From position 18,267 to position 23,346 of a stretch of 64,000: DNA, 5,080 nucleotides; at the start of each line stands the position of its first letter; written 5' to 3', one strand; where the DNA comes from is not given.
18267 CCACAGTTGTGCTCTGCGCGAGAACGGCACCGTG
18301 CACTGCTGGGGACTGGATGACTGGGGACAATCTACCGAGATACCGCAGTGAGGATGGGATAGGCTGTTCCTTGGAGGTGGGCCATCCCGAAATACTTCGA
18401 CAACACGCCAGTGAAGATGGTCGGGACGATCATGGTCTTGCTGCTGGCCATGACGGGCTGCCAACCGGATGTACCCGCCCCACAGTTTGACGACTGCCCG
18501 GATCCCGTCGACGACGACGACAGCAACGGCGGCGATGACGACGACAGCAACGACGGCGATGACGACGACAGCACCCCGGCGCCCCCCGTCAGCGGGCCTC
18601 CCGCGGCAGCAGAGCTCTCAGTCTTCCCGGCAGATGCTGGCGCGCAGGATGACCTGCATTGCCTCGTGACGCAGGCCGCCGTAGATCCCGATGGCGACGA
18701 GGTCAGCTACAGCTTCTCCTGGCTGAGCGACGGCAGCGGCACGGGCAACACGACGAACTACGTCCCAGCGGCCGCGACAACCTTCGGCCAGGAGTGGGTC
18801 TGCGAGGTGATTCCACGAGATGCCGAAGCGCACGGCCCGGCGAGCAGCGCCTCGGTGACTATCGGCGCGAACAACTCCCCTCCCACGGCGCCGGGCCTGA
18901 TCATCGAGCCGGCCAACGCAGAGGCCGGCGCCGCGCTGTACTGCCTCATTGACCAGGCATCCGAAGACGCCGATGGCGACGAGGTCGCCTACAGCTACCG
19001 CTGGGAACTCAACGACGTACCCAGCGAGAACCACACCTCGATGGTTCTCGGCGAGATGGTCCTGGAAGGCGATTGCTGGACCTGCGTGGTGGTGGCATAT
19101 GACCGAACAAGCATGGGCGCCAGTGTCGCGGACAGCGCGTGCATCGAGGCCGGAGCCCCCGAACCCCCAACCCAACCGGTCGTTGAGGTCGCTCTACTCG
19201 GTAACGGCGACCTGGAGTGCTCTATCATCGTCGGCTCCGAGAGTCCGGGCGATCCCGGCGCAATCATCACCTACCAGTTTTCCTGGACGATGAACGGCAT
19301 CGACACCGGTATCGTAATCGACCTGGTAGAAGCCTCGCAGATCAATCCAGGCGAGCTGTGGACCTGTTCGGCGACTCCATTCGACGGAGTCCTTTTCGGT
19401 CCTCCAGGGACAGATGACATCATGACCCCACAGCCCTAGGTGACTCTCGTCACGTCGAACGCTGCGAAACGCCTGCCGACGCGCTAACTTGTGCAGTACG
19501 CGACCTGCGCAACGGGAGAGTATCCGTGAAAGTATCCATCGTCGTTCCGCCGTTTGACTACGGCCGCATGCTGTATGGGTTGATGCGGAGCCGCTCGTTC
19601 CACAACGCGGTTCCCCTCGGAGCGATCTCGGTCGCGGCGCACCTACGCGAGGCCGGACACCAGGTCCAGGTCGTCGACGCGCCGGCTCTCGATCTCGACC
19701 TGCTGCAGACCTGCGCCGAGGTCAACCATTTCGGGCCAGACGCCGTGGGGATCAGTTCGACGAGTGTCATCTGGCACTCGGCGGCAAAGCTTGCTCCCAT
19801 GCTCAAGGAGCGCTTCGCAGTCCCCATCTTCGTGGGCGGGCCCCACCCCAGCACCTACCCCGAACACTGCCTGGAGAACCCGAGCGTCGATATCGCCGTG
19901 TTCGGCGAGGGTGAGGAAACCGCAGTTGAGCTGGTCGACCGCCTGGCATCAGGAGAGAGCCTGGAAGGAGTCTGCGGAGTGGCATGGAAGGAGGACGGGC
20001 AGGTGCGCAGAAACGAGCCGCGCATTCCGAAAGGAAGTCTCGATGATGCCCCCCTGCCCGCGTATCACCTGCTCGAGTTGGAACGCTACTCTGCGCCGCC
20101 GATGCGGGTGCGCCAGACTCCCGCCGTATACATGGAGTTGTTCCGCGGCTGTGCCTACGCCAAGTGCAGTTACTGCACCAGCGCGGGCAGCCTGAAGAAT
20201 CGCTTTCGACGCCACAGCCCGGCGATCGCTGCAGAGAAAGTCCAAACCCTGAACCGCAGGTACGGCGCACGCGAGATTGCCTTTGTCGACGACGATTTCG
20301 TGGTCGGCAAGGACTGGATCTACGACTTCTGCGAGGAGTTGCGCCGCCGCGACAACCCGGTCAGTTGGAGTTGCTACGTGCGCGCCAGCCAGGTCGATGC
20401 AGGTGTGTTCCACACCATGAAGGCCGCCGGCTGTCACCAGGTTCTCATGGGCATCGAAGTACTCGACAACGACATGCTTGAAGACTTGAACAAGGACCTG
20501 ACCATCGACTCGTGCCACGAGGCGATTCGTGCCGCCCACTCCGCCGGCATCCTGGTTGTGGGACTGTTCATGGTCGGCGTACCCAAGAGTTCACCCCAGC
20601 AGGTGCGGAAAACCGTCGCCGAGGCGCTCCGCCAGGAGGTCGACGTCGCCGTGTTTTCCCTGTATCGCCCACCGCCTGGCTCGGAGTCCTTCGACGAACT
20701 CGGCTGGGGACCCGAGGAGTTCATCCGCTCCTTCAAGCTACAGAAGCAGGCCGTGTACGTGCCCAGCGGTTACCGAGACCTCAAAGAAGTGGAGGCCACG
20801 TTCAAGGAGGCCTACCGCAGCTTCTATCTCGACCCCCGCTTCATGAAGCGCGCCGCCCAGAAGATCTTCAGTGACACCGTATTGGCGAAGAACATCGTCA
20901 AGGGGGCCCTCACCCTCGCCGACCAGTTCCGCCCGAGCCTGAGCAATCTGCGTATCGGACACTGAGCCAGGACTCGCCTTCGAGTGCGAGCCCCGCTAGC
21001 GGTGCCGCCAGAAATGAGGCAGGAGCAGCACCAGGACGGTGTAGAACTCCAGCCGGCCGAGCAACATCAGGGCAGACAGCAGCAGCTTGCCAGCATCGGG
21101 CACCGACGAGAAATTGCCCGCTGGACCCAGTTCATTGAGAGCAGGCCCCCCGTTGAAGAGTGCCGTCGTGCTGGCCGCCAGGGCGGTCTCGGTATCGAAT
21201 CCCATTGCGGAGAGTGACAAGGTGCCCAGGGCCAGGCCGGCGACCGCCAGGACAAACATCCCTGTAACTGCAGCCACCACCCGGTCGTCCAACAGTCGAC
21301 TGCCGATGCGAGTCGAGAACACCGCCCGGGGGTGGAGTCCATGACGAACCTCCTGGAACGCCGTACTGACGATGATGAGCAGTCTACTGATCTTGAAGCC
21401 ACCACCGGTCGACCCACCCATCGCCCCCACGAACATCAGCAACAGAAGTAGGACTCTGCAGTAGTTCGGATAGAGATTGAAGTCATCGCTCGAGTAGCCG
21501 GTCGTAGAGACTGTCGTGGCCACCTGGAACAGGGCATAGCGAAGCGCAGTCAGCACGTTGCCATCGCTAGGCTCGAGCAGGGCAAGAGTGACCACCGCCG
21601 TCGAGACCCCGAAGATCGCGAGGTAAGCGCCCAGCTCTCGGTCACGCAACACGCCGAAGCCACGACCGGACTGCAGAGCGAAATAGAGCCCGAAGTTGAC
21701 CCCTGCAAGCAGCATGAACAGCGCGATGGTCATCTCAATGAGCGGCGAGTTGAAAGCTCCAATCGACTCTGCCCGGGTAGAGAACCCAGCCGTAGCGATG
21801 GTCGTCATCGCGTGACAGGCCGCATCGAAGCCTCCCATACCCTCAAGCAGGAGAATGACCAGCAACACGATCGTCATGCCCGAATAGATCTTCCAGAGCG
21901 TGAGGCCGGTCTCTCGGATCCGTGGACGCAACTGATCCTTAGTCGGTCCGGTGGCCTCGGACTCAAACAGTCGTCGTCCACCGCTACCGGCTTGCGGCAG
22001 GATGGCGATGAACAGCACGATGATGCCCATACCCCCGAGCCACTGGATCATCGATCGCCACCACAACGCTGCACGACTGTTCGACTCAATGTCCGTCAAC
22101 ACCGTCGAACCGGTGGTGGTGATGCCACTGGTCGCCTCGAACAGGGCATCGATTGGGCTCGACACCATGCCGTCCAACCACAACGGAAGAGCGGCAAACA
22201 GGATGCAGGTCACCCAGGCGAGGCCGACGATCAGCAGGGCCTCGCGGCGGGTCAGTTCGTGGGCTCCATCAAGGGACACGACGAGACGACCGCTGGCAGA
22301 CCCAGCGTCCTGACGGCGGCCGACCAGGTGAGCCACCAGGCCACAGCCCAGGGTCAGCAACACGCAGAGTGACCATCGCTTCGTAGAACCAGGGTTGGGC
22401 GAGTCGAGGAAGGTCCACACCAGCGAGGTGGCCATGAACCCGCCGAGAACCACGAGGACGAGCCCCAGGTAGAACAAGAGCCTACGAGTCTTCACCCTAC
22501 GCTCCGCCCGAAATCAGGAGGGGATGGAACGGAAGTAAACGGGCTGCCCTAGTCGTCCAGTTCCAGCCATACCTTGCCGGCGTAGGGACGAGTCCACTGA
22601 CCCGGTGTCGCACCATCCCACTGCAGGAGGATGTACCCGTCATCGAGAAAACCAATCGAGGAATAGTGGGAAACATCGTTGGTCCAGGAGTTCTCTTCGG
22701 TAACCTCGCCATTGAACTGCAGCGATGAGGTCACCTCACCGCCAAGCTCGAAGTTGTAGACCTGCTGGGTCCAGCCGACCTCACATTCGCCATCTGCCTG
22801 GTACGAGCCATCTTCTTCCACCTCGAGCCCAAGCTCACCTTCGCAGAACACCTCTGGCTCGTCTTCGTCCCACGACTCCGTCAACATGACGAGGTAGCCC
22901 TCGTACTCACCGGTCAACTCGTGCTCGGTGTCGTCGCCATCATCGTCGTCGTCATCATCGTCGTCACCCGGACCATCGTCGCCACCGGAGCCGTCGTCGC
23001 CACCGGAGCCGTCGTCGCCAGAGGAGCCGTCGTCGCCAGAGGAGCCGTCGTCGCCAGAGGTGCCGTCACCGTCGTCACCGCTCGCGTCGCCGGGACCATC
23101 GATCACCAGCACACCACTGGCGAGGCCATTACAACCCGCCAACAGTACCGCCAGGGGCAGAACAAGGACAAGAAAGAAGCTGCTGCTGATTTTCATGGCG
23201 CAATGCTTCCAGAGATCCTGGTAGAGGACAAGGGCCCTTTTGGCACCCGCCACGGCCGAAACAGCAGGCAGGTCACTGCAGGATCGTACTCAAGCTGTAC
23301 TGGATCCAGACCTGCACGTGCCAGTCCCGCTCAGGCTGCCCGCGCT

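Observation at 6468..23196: Dispersed family of lipoproteins sharing a signal peptide, lipobox Cys and poly-Asp tandem-repeat N-terminal module fused to unrelated C-terminal domains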

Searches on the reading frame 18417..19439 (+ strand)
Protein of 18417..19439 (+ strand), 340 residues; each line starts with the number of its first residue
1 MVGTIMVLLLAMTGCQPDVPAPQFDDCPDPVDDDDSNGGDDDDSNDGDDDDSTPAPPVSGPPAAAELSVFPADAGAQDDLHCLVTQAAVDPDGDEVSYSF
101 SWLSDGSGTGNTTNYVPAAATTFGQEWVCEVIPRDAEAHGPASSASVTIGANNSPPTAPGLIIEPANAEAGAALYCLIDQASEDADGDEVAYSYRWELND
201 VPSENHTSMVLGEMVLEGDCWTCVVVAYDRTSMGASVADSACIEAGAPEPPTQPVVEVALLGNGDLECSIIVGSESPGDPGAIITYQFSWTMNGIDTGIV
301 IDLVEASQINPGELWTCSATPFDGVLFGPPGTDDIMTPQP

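Call 12: search_protein_families(library=pfam, proteins=[window:18417-19439:+], max_evalue=0.01)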
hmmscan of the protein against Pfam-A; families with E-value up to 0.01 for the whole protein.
window:18417-19439:+ (340 aa): 0 families

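Call 13: search_protein_families(library=ncbifam, proteins=[window:18417-19439:+], max_evalue=0.01)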
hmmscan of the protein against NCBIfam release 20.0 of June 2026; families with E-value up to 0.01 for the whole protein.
window:18417-19439:+ (340 aa): 0 families

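Call 91: predict_structure(protein=window:18588-19436:+)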
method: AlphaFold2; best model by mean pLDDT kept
length: 283 residues; sequences in the alignment: 1
mean_pLDDT: 42.4   pTM: 0.27
mean pLDDT of the five models: 42.4, 38.8, 37.0, 33.9, 29.6
residues with pLDDT >= 90: 0; 70-90: 0; 50-70: 62; < 50: 221
segments of 3 or more residues with pLDDT < 50: 1-23, 47-52, 63-69, 75-117, 141-154, 169-231, 234-283
pLDDT, mean of each block of 10 residues (from residue 1): 33 36 54 59 54 49 47 48 44 31 31 44 53 54 40 46 52 38 42 31 37 40 40 48 39 38 33 31 24
secondary structure, 60 per line:
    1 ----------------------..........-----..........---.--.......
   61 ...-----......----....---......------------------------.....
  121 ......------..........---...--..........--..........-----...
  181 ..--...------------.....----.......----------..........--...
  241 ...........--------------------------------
elements in order: E23-32 E38-47 E54-60 E69-74 H79-82 E86-91 E116-126 E133-142 E151-160 E163-172 E178-182 E185-187 E200-204 E209-215 E226-235 E238-248

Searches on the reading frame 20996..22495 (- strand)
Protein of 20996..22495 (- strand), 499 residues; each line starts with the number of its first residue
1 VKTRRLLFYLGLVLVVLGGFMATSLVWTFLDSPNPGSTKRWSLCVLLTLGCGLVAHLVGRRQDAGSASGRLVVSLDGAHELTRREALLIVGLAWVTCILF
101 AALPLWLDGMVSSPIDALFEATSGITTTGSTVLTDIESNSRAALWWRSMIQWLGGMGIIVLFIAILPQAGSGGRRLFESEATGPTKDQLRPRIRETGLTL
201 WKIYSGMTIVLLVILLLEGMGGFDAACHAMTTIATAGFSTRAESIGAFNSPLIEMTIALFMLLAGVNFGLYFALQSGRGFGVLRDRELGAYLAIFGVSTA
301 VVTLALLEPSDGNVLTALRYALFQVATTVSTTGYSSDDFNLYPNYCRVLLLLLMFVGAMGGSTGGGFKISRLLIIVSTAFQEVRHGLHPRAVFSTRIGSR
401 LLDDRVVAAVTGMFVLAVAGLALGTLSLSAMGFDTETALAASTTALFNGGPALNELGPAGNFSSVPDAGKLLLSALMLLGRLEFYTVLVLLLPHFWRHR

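Call 48: find_encoding_contigs(protein=window:20996-22495:-, flank=10000, max_places=10)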
Protein window:20996-22495:- (499 aa): 6 contigs read that carry it; 5 places shown.
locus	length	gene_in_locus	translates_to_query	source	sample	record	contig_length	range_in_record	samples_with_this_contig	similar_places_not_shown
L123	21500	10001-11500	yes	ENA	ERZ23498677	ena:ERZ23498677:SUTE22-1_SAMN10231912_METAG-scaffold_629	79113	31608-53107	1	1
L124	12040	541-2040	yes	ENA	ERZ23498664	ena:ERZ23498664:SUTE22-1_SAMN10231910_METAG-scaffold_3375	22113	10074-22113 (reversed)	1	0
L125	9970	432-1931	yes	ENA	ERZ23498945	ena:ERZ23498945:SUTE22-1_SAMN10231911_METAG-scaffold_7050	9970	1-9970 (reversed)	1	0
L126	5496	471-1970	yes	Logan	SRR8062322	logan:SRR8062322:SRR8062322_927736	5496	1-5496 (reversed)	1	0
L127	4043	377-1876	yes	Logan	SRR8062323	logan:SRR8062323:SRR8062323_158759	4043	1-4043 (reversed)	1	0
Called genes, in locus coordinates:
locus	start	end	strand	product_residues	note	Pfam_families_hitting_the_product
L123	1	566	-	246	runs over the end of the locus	PF01113:DapB_N, PF05173:DapB_C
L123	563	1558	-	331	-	PF00701:DHDPS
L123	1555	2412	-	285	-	PF01678:DAP_epimerase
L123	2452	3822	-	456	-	-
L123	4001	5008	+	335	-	PF00316:FBPase, PF18913:FBPase_C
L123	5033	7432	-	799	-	PF01676:Metalloenzyme, PF10143:PhosphMutase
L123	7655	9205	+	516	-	-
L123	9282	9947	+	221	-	-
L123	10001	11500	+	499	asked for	PF02386:TrkH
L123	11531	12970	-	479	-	PF02310:B12-binding, PF04055:Radical_SAM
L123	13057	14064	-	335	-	-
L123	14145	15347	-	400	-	-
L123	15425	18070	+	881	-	PF17900:Peptidase_M1_N, PF01433:Peptidase_M1, PF02985:HEAT (faint), PF13646:HEAT_2 (weak)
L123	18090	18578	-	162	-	-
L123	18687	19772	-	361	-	PF13091:PLDc_2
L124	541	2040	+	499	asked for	PF02386:TrkH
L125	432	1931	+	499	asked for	PF02386:TrkH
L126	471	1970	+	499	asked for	PF02386:TrkH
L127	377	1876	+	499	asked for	PF02386:TrkH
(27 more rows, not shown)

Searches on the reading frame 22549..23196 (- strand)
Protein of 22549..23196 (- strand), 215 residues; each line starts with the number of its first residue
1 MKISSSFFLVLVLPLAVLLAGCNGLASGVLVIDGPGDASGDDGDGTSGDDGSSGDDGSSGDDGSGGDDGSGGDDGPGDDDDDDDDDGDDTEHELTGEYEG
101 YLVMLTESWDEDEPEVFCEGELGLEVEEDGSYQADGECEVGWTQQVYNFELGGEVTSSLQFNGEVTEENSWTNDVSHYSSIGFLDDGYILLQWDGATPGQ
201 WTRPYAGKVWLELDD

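Call 12: search_protein_families(library=pfam, proteins=[window:22549-23196:-], max_evalue=0.01)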
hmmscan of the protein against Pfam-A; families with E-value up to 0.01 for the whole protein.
window:22549-23196:- (215 aa): 0 families

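Call 13: search_protein_families(library=ncbifam, proteins=[window:22549-23196:-], max_evalue=0.01)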
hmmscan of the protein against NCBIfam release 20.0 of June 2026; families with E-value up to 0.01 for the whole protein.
window:22549-23196:- (215 aa): 0 families

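Call 14: find_encoding_contigs(protein=window:22549-23196:-, flank=10000, max_places=6)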
Protein window:22549-23196:- (215 aa): no gene with exactly this product is on record in the collection.

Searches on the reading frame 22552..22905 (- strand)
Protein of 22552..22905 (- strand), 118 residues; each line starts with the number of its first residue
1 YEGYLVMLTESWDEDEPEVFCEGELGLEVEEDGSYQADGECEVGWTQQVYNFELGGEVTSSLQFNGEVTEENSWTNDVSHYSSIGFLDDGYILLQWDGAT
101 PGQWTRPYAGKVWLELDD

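Call 65: find_homologous_proteins(query=window:22552-22905:-, max_evalue=0.001)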
Query window:22552-22905:-: no candidate shares three 5-residue words with the query. No homologue found.

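Call 74: search_protein_representatives(protein=window:22552-22905:-)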
Query: 118 residues. Proteins with E-value up to 0.001 (for the whole library): 4; up to 1e-10: 3; up to 1e-30: 0. The best 4 are listed.
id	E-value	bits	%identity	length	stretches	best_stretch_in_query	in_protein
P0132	4.8e-26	107.7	53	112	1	9-116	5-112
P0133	1.0e-23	100.1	49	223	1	14-117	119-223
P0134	6.8e-20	87.8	47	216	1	11-117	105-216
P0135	2.8e-04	37.3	30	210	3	30-94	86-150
